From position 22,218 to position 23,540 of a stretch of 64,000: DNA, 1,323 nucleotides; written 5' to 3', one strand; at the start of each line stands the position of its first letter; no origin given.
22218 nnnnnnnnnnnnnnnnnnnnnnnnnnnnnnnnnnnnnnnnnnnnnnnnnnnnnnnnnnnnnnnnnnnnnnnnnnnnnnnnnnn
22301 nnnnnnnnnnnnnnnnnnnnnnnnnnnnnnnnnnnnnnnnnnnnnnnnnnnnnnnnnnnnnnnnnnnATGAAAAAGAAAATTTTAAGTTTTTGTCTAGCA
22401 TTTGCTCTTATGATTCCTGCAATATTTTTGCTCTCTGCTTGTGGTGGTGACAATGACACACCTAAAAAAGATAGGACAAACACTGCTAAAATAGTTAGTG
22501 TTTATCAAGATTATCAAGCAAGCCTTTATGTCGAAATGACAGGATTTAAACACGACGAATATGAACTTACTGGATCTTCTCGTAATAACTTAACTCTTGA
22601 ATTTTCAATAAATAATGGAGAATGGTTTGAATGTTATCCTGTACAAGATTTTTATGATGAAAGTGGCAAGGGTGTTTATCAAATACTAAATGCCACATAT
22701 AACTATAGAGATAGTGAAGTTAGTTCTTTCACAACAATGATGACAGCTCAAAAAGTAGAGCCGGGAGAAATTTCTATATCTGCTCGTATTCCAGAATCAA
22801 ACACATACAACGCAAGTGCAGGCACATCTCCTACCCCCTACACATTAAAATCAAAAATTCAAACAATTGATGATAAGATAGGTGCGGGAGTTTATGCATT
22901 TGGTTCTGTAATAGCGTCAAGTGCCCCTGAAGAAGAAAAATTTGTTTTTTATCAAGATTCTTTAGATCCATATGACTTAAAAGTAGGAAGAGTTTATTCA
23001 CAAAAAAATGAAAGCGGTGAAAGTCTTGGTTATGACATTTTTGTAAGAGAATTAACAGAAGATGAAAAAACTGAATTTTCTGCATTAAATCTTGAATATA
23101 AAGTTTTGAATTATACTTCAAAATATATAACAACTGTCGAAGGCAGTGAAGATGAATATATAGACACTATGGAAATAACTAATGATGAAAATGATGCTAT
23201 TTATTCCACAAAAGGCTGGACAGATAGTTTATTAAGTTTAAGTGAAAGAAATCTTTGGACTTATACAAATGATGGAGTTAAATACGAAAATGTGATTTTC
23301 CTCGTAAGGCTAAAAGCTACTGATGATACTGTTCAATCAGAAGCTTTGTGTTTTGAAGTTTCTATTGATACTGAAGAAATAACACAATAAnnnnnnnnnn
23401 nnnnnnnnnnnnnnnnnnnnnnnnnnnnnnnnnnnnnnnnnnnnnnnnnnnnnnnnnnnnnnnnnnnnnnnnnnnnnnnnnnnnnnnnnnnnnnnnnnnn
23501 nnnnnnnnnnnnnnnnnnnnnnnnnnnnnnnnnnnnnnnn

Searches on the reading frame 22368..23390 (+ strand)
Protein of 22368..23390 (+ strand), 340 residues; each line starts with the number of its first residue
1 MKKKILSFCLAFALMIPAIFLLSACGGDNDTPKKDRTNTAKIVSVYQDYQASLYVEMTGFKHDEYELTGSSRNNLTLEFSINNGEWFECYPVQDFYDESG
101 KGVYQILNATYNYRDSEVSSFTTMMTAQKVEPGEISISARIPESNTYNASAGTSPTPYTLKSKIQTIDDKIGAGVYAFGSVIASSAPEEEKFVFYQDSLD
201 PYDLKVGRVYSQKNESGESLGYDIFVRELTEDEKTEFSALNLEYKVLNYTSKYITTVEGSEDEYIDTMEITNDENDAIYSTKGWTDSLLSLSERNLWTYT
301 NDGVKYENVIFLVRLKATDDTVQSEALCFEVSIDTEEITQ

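Call 7: search_protein_families(library=pfam, proteins=[window:22368-23390:+], max_evalue=0.01)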
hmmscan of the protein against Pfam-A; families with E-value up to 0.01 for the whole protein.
window:22368-23390:+ (340 aa): 0 families

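Call 11: find_encoding_contigs(protein=window:22368-23390:+, flank=10000, max_places=10)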
Protein window:22368-23390:+ (340 aa): no gene with exactly this product is on record in the collection.

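Call 12: find_homologous_proteins(query=window:22368-23390:+)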
Query window:22368-23390:+ (340 aa): 138 proteins with E <= 0.001 among 1775 candidates; the best 120 are listed.
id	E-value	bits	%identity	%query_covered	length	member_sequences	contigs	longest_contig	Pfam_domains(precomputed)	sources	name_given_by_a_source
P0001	1.5e-221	753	100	100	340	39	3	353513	-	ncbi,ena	-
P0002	4.9e-201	685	92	100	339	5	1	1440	-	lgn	-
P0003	1.1e-192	658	89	100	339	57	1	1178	-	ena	-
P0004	3.9e-189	646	87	100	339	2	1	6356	-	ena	-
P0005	1.9e-182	624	84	100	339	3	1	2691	-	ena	-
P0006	5.1e-182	623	85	100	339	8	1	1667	-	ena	-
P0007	2.7e-181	620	84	100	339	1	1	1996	-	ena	-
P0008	3.5e-181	620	84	100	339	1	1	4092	-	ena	-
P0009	2.2e-180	617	83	100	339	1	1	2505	-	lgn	-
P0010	3.5e-180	617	84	100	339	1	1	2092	-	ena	-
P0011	4.5e-180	616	83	100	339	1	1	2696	-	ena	-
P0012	7.6e-180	616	84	99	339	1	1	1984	-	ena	-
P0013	1.1e-179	615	84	100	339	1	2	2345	-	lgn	-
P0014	1.5e-179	615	84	100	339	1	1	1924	-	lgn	-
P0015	1.6e-179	615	84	100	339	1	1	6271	-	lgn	-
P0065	2.2e-163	562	79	100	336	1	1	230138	-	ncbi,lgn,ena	-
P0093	3.0e-146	505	69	100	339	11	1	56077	-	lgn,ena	-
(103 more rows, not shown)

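Call 14: find_encoding_contigs(protein=P0001, flank=10000, max_places=5)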
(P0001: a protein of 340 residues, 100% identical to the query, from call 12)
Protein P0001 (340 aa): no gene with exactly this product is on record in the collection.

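Call 15: find_encoding_contigs(protein=P0065, flank=10000, max_places=3)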
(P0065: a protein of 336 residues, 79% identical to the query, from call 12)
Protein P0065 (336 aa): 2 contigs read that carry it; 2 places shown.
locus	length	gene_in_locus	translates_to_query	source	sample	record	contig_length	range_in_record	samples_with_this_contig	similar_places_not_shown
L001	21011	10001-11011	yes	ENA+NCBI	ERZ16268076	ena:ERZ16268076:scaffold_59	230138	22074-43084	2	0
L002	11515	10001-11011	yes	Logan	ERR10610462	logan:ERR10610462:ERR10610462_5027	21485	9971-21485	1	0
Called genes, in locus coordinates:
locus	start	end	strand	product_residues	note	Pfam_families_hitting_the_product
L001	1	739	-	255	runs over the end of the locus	-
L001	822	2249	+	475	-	PF03237:Terminase_6N (weak)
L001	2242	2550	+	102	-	-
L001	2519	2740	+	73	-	-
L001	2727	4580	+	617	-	PF16510:P22_portal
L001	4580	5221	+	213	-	-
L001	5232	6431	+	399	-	-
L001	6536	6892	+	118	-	-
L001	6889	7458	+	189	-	-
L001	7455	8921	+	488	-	-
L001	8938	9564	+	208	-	PF04531:Phage_holin_1 (weak)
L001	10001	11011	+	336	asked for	-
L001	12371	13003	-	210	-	-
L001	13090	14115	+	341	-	PF03033:Glyco_transf_28, PF04101:Glyco_tran_28_C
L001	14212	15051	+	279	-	-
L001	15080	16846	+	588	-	PF00753:Lactamase_B, PF23023:Anti-Pycsar_Apyc1 (faint), PF12706:Lactamase_B_2 (weak), PF22505:RNase_J_b_CASP, PF07521:RMMBL, PF17770:RNase_J_C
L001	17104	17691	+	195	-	PF01596:Methyltransf_3, PF12847:Methyltransf_18, PF13578:Methyltransf_24 (weak)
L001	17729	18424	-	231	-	PF03009:GDPD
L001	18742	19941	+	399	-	PF01136:Peptidase_U32, PF16325:Peptidase_U32_C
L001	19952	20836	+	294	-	PF00781:DAGK_cat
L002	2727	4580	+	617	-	PF16510:P22_portal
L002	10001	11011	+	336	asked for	-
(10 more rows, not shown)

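Call 16: find_encoding_contigs(protein=P0093, flank=10000, max_places=3)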
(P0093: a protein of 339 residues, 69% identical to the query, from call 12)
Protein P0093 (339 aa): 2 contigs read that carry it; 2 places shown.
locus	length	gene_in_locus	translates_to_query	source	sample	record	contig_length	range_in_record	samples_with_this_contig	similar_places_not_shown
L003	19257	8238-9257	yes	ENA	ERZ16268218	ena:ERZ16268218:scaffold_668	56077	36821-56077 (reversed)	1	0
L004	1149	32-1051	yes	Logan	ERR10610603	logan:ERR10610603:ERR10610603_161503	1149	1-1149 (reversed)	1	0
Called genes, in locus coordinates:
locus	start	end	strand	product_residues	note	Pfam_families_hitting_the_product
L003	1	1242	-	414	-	?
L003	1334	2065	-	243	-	PF11967:RecO_N, PF02565:RecO_C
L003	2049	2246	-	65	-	-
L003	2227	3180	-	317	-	PF03193:RsgA_GTPase (faint), PF00350:Dynamin_N (faint), PF01926:MMR_HSR1, PF02421:FeoB_N, PF04548:AIG1 (weak), PF00009:GTP_EFTU, PF07650:KH_2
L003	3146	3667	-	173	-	PF02130:YbeY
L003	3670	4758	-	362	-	PF06898:YqfD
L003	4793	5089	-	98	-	PF07873:YabP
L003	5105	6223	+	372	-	PF00730:HhH-GPD, PF14815:NUDIX_4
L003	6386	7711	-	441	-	PF17125:Methyltr_RsmF_N, PF01189:Methyltr_RsmB-F, PF01728:FtsJ (weak), PF13847:Methyltransf_31 (weak), PF13636:Methyltranf_PUA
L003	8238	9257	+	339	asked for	-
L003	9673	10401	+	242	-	-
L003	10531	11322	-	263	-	PF00588:SpoU_methylase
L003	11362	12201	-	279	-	PF03418:Peptidase_A25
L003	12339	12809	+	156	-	PF01649:Ribosomal_S20p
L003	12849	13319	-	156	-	PF21694:DNA_pol3_delta_C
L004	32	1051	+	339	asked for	-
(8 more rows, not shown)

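Call 24: find_related_loci(query=A1, collection=genome_contigs, flank=10000)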
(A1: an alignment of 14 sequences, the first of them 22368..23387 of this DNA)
Query A1 (340 aa) in genome_contigs; peptide patterns used: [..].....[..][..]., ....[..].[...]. (x = any residue, [..] = any of these).
119 stretches matched a pattern; 17 encode a relative of the query (tblastn E <= 1e-3); 17 distinct loci.
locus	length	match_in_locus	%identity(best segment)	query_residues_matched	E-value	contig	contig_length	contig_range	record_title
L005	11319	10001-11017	83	1-340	0e+0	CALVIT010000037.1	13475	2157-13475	MAG: uncultured Clostridia bacterium isolate BRZ_DV__bin62 genome assembly, contig: BRZ_DV__NODE_4527_length_13475_cov_4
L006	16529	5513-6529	81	1-340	0e+0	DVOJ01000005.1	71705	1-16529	MAG TPA_asm: Candidatus Caccopulliclostridium gallistercoris isolate CHK186-9395 CHK186__C77756_L71705_ERR3414581, whole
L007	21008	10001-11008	79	1-340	1e-173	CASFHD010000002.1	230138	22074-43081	uncultured Christensenella sp. isolate A30_L1_343343_idba_bin.73 genome assembly, contig: A30_L1_343343_idba_bin.73.fa_s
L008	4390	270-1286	70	1-337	4e-160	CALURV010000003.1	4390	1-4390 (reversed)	MAG: Candidatus Gastranaerophilales bacterium isolate E40__bin194 genome assembly, contig: E40__k127_1409758, whole geno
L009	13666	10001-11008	68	1-340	1e-142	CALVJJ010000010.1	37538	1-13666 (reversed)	MAG: uncultured Clostridia bacterium isolate BRZ_PB__bin26 genome assembly, contig: BRZ_PB__NODE_1444_length_37538_cov_5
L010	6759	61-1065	64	1-340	9e-139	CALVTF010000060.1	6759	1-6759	MAG: uncultured Clostridia bacterium isolate BRZ_AT__bin49 genome assembly, contig: BRZ_AT__NODE_11061_length_6759_cov_4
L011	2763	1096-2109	55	1-340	5e-129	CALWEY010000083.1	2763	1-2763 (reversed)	MAG: uncultured Clostridia bacterium isolate E02__bin162 genome assembly, contig: E02__k127_4783447, whole genome shotgu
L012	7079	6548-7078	84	1-177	1e-97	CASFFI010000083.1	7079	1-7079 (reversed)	uncultured Christensenella sp. isolate Batch4_idba_bin.1162 genome assembly, contig: Batch4_idba_bin.1162.fa_k87_3875046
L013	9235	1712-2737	45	1-333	5e-90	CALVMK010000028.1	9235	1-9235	MAG: uncultured Clostridia bacterium isolate E13__bin66 genome assembly, contig: E13__k127_1440548, whole genome shotgun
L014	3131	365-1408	34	1-333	8e-44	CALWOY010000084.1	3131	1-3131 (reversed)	MAG: uncultured Clostridia bacterium isolate E30__bin7 genome assembly, contig: E30__k127_4290154, whole genome shotgun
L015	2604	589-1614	34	1-327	2e-39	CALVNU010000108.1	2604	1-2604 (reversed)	MAG: uncultured Clostridia bacterium isolate BRZ_CG__bin67 genome assembly, contig: BRZ_CG__NODE_52077_length_2604_cov_4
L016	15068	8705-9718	35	1-327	7e-39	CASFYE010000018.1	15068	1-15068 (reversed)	uncultured Firmicutes bacterium isolate SI.B45.metabat-bins.19 genome assembly, contig: SI.B45.metabat-bins.19.fa_k141_1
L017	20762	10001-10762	35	3-260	3e-38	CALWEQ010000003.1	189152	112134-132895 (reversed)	MAG: uncultured Clostridia bacterium isolate E40__bin258 genome assembly, contig: E40__k127_2767555, whole genome shotgu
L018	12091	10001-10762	36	1-260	1e-37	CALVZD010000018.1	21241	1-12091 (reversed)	MAG: uncultured Clostridia bacterium isolate BRZ_BE__bin67 genome assembly, contig: BRZ_BE__NODE_1672_length_21241_cov_1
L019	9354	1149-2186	32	1-333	7e-38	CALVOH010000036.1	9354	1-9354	MAG: uncultured Clostridia bacterium isolate BRZ_FA__bin71 genome assembly, contig: BRZ_FA__NODE_7649_length_9354_cov_3.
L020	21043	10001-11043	40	1-333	2e-36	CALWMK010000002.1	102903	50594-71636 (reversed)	MAG: uncultured Clostridia bacterium isolate BRZ_EB__bin51 genome assembly, contig: BRZ_EB__NODE_246_length_102903_cov_7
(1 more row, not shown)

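Call 47: search_protein_families(library=pfam, proteins=[L010:1184-1795:-, L009:12514-13533:+, L005:7645-9306:+, L009:11559-12128:+], max_evalue=0.01)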
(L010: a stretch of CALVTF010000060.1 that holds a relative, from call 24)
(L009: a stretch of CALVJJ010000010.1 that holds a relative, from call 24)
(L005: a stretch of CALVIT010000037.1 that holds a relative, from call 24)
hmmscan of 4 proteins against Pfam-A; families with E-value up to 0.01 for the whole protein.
L010:1184-1795:- (203 aa): 4 families
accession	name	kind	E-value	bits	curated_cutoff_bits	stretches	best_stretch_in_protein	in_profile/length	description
PF01381.28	HTH_3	-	7e-10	39.2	23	1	12-66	1-55/55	Helix-turn-helix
PF12844.13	HTH_19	-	1.3e-08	35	30.2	1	9-70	1-62/64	Helix-turn-helix domain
PF13560.12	HTH_31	-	7.7e-06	26.6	27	1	8-60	2-55/64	Helix-turn-helix domain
PF07022.19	Phage_CI_repr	-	0.00051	20.8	22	1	12-72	3-63/65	Bacteriophage CI repressor helix-turn-helix domain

L009:12514-13533:+ (339 aa): 2 families
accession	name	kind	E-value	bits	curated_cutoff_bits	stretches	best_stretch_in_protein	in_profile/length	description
PF00078.32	RVT_1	-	5.5e-20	72.4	29.6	1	65-268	8-204/205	Reverse transcriptase (RNA-dependent DNA polymerase)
PF24214.1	Phage_H_T_join_2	-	0.0012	19.1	23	1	20-96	73-150/170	Putative phage head-tail joining protein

L005:7645-9306:+ (553 aa): 5 families
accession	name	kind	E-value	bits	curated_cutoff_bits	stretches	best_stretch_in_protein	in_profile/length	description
PF00005.33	ABC_tran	-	2.6e-31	109.5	25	1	352-501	1-137/137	ABC transporter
PF00664.28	ABC_membrane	-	4.1e-17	63.2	28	1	24-285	2-266/274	ABC transporter transmembrane region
PF02463.25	SMC_N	-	2.4e-08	34.1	40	1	429-545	110-213/220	RecF/RecN/SMC N terminal domain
PF13304.12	AAA_21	-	1.2e-05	25.9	27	0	364-387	1-24/304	AAA domain, putative AbiEii toxin, Type IV TA system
PF13555.12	AAA_29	-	0.0044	17.2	27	0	357-379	17-39/61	P-loop containing region of AAA domain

L009:11559-12128:+ (189 aa): 2 families
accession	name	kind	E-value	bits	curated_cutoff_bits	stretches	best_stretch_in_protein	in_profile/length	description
PF22296.2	bAvd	-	5.7e-05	24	40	1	71-182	2-106/107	bAvd-like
PF21855.1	Treslin_STD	-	0.0062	16.9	24.2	1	71-149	21-97/154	Treslin, STD domain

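Call 52: search_protein_families(library=padloc, proteins=[window:22368-23390:+], max_evalue=1)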
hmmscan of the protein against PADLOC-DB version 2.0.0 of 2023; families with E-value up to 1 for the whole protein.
window:22368-23390:+ (340 aa): 0 families

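Call 53: search_protein_families(library=phrogs, proteins=[window:22368-23390:+], max_evalue=1)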
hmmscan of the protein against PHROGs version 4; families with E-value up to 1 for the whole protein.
window:22368-23390:+ (340 aa): 5 families
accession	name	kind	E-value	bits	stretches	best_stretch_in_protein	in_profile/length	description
phrog_2316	-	unknown function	0.0016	19.3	1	1-77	1-77/191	-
phrog_14945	-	moron, auxiliary metabolic gene and host takeover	0.0061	17.1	1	236-310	47-121/218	glycosyltransferase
phrog_542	-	unknown function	0.088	14.5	1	1-44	1-39/97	-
phrog_34414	-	unknown function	0.11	13.7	0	13-88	7-79/132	-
phrog_806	-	unknown function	0.13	13.3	1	1-39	1-38/187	-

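Call 54: search_protein_families(library=ncbifam, proteins=[window:22368-23390:+], max_evalue=1)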
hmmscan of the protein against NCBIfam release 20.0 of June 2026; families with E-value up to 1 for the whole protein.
window:22368-23390:+ (340 aa): 3 families
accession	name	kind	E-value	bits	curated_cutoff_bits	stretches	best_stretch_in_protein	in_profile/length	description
NF045774.1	cytochro_C551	exception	0.018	15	118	1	1-40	1-34/110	cytochrome c551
NF045961.1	MAG5150_fam_LP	equivalog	0.025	14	80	1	1-78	1-85/331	MAG5150 family histidine triad lipoprotein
NF045617.1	mostly_LP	subfamily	0.15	12.1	43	1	14-42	4-31/119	putative T6SS immunity periplasmic lipoprotein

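Call 68: predict_structure(alignment_id=A4)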
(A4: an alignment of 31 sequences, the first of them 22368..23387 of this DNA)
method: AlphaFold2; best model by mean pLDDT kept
length: 340 residues; sequences in the alignment: 31
mean_pLDDT: 82.6   pTM: 0.74
mean pLDDT of the five models: 82.6, 80.3, 76.1, 70.9, 66.7
residues with pLDDT >= 90: 143; 70-90: 142; 50-70: 32; < 50: 23
segments of 3 or more residues with pLDDT < 50: 1-8, 17-28
pLDDT, mean of each block of 10 residues (from residue 1): 46 50 45 87 91 91 61 82 93 78 92 86 91 94 88 95 87 82 79 87 90 69 88 94 91 89 90 70 78 90 92 89 90 84
secondary structure, 60 per line:
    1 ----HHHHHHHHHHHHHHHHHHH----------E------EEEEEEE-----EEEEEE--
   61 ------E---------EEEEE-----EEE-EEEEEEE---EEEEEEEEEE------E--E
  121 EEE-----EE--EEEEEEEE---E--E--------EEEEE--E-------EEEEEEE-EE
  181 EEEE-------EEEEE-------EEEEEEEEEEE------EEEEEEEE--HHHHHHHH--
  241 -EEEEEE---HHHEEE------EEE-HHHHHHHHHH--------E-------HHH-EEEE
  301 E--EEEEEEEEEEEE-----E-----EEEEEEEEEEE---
elements in order: H5-23 E41-47 E53-58 E77-81 E87-89 E91-97 E101-110 E120-123 E133-140 E156-160 E171-177 E179-184 E192-196 E204-214 E221-228 H231-238 E242-247 E254-256 E263-265 H267-276 E297-301 E304-315 E327-337
